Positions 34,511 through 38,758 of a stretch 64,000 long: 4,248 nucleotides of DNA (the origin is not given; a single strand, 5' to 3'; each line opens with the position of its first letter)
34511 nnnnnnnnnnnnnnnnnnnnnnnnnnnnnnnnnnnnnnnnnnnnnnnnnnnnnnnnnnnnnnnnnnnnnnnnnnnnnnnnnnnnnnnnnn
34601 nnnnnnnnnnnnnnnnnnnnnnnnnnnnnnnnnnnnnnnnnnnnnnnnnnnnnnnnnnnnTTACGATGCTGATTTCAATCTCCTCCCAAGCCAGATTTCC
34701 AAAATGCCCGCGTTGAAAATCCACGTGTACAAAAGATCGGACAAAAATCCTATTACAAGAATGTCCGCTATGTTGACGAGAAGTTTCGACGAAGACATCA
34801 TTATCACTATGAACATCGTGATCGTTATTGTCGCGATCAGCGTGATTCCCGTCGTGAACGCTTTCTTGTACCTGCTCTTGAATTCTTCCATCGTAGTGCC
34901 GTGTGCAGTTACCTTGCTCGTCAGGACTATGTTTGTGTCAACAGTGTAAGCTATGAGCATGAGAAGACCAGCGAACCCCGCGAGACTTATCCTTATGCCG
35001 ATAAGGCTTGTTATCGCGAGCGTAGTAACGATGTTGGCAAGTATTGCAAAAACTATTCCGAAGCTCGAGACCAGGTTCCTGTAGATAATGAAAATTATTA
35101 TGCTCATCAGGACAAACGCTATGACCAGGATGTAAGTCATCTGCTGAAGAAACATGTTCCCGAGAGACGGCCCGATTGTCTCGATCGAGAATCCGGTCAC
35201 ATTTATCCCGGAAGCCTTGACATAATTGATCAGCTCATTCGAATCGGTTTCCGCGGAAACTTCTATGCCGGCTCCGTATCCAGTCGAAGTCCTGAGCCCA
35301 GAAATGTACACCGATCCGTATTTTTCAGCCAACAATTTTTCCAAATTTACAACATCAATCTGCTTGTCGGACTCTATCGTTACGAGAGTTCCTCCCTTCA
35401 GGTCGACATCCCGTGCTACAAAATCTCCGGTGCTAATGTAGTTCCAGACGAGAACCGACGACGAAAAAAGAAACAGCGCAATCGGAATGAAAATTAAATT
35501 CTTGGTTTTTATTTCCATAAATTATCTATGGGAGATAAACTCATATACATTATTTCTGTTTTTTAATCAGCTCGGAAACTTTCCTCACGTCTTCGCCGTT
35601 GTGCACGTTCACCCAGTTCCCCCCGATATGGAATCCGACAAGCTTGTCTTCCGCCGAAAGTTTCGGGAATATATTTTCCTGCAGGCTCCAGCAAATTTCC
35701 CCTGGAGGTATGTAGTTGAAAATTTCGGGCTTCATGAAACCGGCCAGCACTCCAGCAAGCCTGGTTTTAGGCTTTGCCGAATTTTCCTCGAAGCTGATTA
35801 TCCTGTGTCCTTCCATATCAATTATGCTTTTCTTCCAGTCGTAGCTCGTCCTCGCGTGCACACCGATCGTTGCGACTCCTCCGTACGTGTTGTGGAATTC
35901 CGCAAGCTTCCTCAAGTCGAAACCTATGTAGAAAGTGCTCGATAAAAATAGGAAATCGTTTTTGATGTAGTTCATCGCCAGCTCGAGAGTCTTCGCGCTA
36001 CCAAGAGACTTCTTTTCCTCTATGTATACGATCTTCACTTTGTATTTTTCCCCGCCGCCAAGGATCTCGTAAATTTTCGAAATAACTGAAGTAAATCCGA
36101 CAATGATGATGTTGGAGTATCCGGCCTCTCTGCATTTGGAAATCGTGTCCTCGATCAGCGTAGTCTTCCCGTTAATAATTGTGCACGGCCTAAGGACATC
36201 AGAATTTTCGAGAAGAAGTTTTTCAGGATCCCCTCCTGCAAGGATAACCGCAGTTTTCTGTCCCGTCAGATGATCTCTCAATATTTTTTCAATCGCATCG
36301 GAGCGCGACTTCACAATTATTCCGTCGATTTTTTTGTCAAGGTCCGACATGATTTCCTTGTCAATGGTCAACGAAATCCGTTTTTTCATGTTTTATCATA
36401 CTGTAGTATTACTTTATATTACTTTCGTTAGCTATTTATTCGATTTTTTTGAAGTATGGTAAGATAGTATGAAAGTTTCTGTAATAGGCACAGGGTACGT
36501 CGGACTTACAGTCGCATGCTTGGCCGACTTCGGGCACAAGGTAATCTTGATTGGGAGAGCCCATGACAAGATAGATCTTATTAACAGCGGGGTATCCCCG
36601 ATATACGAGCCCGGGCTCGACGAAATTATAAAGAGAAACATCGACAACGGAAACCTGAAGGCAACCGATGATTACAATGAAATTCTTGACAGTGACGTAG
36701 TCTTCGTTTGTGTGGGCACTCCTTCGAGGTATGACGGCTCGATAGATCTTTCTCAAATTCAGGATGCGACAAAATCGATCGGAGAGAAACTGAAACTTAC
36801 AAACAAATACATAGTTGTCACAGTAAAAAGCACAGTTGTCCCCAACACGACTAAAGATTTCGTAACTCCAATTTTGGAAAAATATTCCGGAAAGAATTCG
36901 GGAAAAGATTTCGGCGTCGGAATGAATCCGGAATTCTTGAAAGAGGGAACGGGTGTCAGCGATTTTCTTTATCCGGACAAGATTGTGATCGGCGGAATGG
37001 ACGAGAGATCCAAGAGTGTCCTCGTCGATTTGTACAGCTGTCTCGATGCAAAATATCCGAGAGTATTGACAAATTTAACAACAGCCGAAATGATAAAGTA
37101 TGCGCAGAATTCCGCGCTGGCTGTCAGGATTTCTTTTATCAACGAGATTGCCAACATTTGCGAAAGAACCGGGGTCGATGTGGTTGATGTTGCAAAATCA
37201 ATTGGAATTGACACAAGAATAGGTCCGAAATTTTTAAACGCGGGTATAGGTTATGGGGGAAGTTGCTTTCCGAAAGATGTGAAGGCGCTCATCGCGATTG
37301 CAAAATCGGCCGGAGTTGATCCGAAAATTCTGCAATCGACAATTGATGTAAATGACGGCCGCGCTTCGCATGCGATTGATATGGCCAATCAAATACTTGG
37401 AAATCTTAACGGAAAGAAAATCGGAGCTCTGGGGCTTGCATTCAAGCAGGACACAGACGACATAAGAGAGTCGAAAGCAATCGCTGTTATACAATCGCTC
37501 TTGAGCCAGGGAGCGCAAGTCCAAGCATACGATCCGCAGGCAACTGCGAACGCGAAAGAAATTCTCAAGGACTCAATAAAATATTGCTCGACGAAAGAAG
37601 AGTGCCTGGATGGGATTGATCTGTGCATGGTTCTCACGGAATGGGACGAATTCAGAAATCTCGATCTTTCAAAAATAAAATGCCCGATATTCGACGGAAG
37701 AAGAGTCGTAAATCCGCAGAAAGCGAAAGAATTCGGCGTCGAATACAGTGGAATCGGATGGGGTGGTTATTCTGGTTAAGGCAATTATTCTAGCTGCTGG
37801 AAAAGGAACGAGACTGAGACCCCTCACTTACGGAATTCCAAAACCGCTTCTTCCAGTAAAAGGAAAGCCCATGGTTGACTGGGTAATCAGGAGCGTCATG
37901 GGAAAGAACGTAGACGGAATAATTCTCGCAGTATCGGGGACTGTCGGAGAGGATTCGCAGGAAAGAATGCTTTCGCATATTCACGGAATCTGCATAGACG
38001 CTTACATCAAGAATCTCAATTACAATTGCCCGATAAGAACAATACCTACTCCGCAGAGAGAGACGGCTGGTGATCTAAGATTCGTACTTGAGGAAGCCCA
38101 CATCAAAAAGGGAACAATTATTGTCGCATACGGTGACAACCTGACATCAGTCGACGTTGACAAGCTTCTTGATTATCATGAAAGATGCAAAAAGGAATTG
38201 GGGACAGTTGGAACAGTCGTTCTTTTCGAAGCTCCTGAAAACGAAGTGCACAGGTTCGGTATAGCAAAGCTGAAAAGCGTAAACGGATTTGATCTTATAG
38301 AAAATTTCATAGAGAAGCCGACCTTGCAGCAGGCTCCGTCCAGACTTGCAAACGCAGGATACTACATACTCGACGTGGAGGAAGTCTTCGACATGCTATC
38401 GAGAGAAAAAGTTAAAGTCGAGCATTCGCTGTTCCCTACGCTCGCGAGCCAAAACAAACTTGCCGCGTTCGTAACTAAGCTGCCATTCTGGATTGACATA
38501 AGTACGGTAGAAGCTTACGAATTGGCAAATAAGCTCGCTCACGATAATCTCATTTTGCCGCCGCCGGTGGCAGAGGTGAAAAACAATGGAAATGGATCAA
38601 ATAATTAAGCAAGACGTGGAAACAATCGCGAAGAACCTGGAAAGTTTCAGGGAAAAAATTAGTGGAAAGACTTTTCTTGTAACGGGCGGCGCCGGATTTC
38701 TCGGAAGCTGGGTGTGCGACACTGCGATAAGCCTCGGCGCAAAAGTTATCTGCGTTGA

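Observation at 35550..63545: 28-kb surface glycan island with duplicated Dpm1-like GT2 + ArnT/PMT-like GT-C modules, lacking an AglB/STT3 oligosaccharyltransferase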

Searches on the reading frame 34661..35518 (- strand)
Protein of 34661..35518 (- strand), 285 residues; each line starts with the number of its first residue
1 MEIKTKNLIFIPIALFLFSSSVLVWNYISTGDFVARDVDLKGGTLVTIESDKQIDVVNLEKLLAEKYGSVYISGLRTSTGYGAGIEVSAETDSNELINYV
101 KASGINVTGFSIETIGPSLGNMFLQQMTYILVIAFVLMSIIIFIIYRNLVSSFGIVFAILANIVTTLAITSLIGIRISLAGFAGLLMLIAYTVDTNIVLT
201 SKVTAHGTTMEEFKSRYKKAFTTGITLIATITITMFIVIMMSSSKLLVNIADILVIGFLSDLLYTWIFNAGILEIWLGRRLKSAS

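Call 3: search_protein_families(library=pfam, proteins=[window:34661-35518:-])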
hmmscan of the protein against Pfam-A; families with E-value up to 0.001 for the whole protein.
window:34661-35518:- (285 aa): 1 family
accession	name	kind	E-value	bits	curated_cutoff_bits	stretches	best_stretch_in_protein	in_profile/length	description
PF02355.23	SecD_SecF_C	-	1.8e-19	70.4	20.5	1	100-276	6-186/189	Protein export membrane protein SecD/SecF, C-terminal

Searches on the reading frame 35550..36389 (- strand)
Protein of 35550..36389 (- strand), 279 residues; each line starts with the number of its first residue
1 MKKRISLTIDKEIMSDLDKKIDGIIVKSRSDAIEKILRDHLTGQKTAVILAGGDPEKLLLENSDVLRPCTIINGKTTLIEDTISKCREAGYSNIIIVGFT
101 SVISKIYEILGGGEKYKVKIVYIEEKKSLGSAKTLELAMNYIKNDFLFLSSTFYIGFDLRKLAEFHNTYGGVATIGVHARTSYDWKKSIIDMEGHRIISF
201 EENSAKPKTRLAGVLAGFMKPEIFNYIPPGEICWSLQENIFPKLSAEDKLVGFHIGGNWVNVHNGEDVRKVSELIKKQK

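Call 3: search_protein_families(library=pfam, proteins=[window:35550-36389:-])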
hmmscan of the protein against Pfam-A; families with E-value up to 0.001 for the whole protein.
window:35550-36389:- (279 aa): 1 family
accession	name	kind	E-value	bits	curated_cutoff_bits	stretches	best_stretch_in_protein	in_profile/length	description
PF00483.29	NTP_transferase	-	1.3e-13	51.5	21.2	1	47-227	2-188/245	Nucleotidyl transferase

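Call 31: search_protein_families(library=ncbifam, proteins=[window:35550-36389:-], max_evalue=1e-10)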
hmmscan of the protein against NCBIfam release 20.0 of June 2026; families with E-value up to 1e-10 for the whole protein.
window:35550-36389:- (279 aa): 3 families
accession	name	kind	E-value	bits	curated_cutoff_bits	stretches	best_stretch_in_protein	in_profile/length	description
TIGR03992.1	Arch_glmU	subfamily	1.4e-12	47.2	292.1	1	46-227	2-176/393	bifunctional sugar-1-phosphate nucleotidylyltransferase/acetyltransferase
NF045761.1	NAMPUrTaseMurU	equivalog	6.1e-11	42.6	250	0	47-270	3-222/226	N-acetylmuramate alpha-1-phosphate uridylyltransferase MurU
NF052502.1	man1P_GTase_Rv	exception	7.2e-11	41.5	440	1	47-271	3-226/352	mannose-1-phosphate guanylyltransferase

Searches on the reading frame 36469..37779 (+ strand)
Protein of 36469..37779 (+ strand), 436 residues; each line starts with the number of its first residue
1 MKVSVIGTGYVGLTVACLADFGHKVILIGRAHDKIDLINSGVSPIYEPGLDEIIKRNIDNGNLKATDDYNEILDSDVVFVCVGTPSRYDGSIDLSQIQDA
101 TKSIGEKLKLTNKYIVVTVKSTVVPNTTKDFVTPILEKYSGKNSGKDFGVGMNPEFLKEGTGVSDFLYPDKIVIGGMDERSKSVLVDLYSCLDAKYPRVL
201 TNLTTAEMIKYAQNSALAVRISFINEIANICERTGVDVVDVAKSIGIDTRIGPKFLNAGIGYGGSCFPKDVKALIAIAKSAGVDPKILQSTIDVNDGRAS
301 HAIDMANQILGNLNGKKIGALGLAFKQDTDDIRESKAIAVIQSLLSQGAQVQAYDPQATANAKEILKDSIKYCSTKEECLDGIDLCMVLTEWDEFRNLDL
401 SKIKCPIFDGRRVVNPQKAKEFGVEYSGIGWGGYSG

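Call 3: search_protein_families(library=pfam, proteins=[window:36469-37779:+])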
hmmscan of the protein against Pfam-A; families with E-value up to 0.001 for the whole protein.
window:36469-37779:+ (436 aa): 3 families
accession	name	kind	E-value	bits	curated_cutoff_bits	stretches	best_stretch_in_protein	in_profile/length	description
PF03721.20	UDPG_MGDP_dh_N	-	5.2e-56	189.6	27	1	1-185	1-184/187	UDP-glucose/GDP-mannose dehydrogenase family, NAD binding domain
PF00984.24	UDPG_MGDP_dh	-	4.4e-38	129.7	25.4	1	205-296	2-93/94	UDP-glucose/GDP-mannose dehydrogenase family, central domain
PF03720.21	UDPG_MGDP_dh_C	-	7.4e-31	107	30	1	320-416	2-103/103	UDP-glucose/GDP-mannose dehydrogenase family, UDP binding domain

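Call 21: search_protein_families(library=ncbifam, proteins=[P0072, P0073, P0075, P0078], max_evalue=0.01)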
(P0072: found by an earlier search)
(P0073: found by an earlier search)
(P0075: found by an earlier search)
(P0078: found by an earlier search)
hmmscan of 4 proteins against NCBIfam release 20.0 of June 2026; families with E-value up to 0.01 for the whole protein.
P0072 (455 aa): 2 families
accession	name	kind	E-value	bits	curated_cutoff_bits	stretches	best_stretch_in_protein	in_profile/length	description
NF047440.1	LA3751_2_3_fam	subfamily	1.2e-13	50.7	200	1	73-361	82-390/460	LA_3751/LA_3752 family putative glycosyltransferase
NF047510.1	LIC_10190_fam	subfamily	0.004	15.9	100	1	103-236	181-310/424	LIC_10190 family membrane protein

P0073 (225 aa): 26 families (the best 25 are shown)
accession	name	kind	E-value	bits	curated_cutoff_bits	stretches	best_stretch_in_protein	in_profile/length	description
TIGR04182.1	glyco_TIGR04182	equivalog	6.4e-31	107.8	325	1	5-221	1-216/293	S-layer glycoprotein N-glycosyltransferase AglJ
NF041391.1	DPhHxTase_Halo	equivalog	9.3e-27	93.4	375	1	12-221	3-207/213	dolichyl-phosphate hexose transferase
NF058614.1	PPMAGASynPpgS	equivalog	8.7e-19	67.8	370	1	6-217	2-217/226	polyprenyl-phospho-N-acetylgalactosaminyl synthase PpgS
NF047588.1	GlcsyltransPgfSStrep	equivalog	1.5e-17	63.8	500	1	6-214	3-212/308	glycosyltransferase PgfS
NF007986.1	PRK10714.1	equivalog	4.9e-16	58.6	529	1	5-216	7-219/316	undecaprenyl-phosphate 4-deoxy-4-formamido-L-arabinose transferase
TIGR03937.1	PgaC_IcaA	equivalog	8e-16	58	422.3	1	3-92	44-136/407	poly-beta-1,6-N-acetyl-D-glucosamine synthase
TIGR04283.1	glyco_like_mftF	equivalog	6.5e-15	55.3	182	1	6-103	1-95/221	TIGR04283 family arsenosugar biosynthesis glycosyltransferase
NF010496.0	PRK13915.1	equivalog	2.3e-14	53.2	262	1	4-103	31-141/307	glucosyl-3-phosphoglycerate synthase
NF041875.1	EPS_EpsD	equivalog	3.6e-12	46.3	370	1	6-95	1-93/325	exopolysaccharide biosynthesis glycosyltransferase EpsD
NF007482.0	PRK10073.1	equivalog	1.4e-10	40.8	423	1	3-93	5-97/334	glycosyltransferase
TIGR03111.1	glyc2_xrt_Gpos1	hypoth_equivalog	2.5e-10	39.7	363.95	1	2-121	47-172/439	TIGR03111 family XrtG-associated glycosyltransferase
TIGR03965.1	mycofact_glyco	equivalog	1.2e-09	37.6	280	1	3-94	73-167/467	mycofactocin biosynthesis glycosyltransferase MftF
NF041865.1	EpsU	equivalog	2.6e-08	33.3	700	1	6-132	41-174/394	exopolysaccharide biosynthesis GT2 family glycosyltransferase EpsU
TIGR04242.1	nodulat_NodC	equivalog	3.8e-08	32.7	550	1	3-94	47-144/395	chitooligosaccharide synthase NodC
NF038302.1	EPS_HpsE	equivalog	1.3e-07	30.9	300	1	5-93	2-98/307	hormogonium polysaccharide biosynthesis glycosyltransferase HpsE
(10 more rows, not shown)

P0075 (339 aa): 3 families
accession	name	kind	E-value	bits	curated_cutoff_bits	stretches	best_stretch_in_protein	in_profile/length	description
NF053644.1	MraY_archaea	equivalog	9.1e-18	64.7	450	1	113-269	144-293/340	pseudomurein biosynthesis MraY family phospho-N-acetylmuramoyl-pentapeptide-transferase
TIGR00445.1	mraY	equivalog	9.9e-13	48.2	192.05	1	47-269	31-263/321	phospho-N-acetylmuramoyl-pentapeptide-transferase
TIGR02380.1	ECA_wecA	exception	0.0028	16.8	326.05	0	40-335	28-306/346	UDP-N-acetylglucosamine--undecaprenyl-phosphate N-acetylglucosaminephosphotransferase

P0078 (500 aa): 2 families
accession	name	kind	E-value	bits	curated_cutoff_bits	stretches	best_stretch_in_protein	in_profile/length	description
TIGR02900.1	spore_V_B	equivalog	9.7e-08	31.2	372.3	2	249-457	274-485/488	stage V sporulation protein B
TIGR00797.1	matE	subfamily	4.7e-07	29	147.4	1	23-383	11-384/396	MATE family efflux transporter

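Call 31: search_protein_families(library=ncbifam, proteins=[window:36469-37779:+], max_evalue=1e-10)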
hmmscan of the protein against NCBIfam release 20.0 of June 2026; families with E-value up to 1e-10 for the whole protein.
window:36469-37779:+ (436 aa): 7 families
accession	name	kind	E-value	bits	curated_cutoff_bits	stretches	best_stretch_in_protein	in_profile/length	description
NF041297.1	UDPGDh_AglM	equivalog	2.2e-142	475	670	1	1-420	1-423/429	UDP-glucose 6-dehydrogenase AglM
TIGR03026.1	NDP-sugDHase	subfamily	9.8e-139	462.7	189.8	1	1-413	1-408/413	nucleotide sugar dehydrogenase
NF047673.2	TeichurnBiosyTuaD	equivalog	3.6e-125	418.5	700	1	2-430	3-430/439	UDP-glucose 6-dehydrogenase TuaD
NF040825.1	UDPMaNacDH_Arch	equivalog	2.5e-60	204.5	750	1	1-432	1-416/418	UDP-N-acetyl-D-mannosamine dehydrogenase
NF008286.0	PRK11064.1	equivalog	2.9e-48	164.5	459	1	2-405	5-409/420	UDP-N-acetyl-D-mannosamine dehydrogenase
NF011631.0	PRK15057.1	equivalog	5.1e-44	150.9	757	1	1-358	1-339/388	UDP-glucose 6-dehydrogenase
NF011729.0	PRK15182.1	equivalog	1.5e-24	86.6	592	1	2-362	8-361/425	Vi polysaccharide biosynthesis UDP-N-acetylglucosamine C-6 dehydrogenase TviB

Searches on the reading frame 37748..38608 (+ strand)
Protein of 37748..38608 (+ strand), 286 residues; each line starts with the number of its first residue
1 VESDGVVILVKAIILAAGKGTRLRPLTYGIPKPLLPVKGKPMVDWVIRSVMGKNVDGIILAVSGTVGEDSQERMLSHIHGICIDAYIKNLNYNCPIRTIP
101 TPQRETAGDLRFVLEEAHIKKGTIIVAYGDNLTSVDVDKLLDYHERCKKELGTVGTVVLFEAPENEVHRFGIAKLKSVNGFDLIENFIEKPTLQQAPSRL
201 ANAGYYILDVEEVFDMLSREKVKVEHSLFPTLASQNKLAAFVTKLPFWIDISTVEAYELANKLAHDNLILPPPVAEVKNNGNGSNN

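Call 3: search_protein_families(library=pfam, proteins=[window:37748-38608:+])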
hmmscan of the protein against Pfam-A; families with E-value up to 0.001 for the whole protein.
window:37748-38608:+ (286 aa): 3 families
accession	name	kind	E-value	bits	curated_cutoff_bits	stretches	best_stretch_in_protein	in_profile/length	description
PF00483.29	NTP_transferase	-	1.4e-29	103.8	21.2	1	11-264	1-242/245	Nucleotidyl transferase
PF12804.13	NTP_transf_3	-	1.3e-08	35.7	27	1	12-130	1-95/160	MobA-like NTP transferase domain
PF01128.25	IspD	-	4.7e-05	23.7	27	1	10-65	1-54/221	2-C-methyl-D-erythritol 4-phosphate cytidylyltransferase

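Call 31: search_protein_families(library=ncbifam, proteins=[window:37748-38608:+], max_evalue=1e-10)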
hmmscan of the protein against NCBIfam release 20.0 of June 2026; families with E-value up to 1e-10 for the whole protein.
window:37748-38608:+ (286 aa): 15 families
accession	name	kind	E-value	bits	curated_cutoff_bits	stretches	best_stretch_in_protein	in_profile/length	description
TIGR03992.1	Arch_glmU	subfamily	3.1e-24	85.6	292.1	1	11-251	2-214/393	bifunctional sugar-1-phosphate nucleotidylyltransferase/acetyltransferase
NF052502.1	man1P_GTase_Rv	exception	8.2e-24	84.1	440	1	11-257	2-223/352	mannose-1-phosphate guanylyltransferase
TIGR01099.1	galU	equivalog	1.6e-21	77.1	326.8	1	11-222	3-219/261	UTP--glucose-1-phosphate uridylyltransferase GalU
TIGR01208.1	rmlA_long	equivalog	2.5e-21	76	320.25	1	11-218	1-183/353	glucose-1-phosphate thymidylyltransferase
NF041313.1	UDPGP_AglF_Halo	equivalog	1.2e-18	67.4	400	1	11-217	2-182/234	UTP--glucose-1-phosphate uridylyltransferase AglF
TIGR02091.1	glgC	equivalog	4.3e-18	65.5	424.9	1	11-261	2-256/364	glucose-1-phosphate adenylyltransferase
TIGR02623.1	G1P_cyt_trans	equivalog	4.5e-18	65.6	300.25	1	10-257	1-238/255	glucose-1-phosphate cytidylyltransferase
NF041173.1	Sug_nt_acttase_Thmprot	equivalog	2.2e-15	56.5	600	1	11-252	2-215/405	bifunctional sugar-1-phosphate nucleotidylyltransferase/acetyltransferase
NF003670.0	PRK05293.1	equivalog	2.6e-15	56.3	470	0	123-261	120-255/382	glucose-1-phosphate adenylyltransferase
NF045761.1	NAMPUrTaseMurU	equivalog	5.7e-15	55.8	250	1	10-168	1-145/226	N-acetylmuramate alpha-1-phosphate uridylyltransferase MurU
NF001947.0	PRK00725.1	subfamily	8.4e-13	47.8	470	0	122-261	131-284/426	glucose-1-phosphate adenylyltransferase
NF002772.0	PRK02862.1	equivalog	2.2e-12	46.4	537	0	122-261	117-269/429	glucose-1-phosphate adenylyltransferase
NF049965.1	GlMnHpPGnyltfHddC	equivalog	2.3e-12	47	300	1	11-258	2-215/221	D-glycero-D-manno-heptose 1-phosphate guanosyltransferase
NF002023.0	PRK00844.1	subfamily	9.7e-12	44.4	458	1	10-223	7-218/408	glucose-1-phosphate adenylyltransferase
NF009928.0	PRK13389.1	equivalog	6.7e-11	41.9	548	0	10-62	9-61/302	UTP--glucose-1-phosphate uridylyltransferase GalU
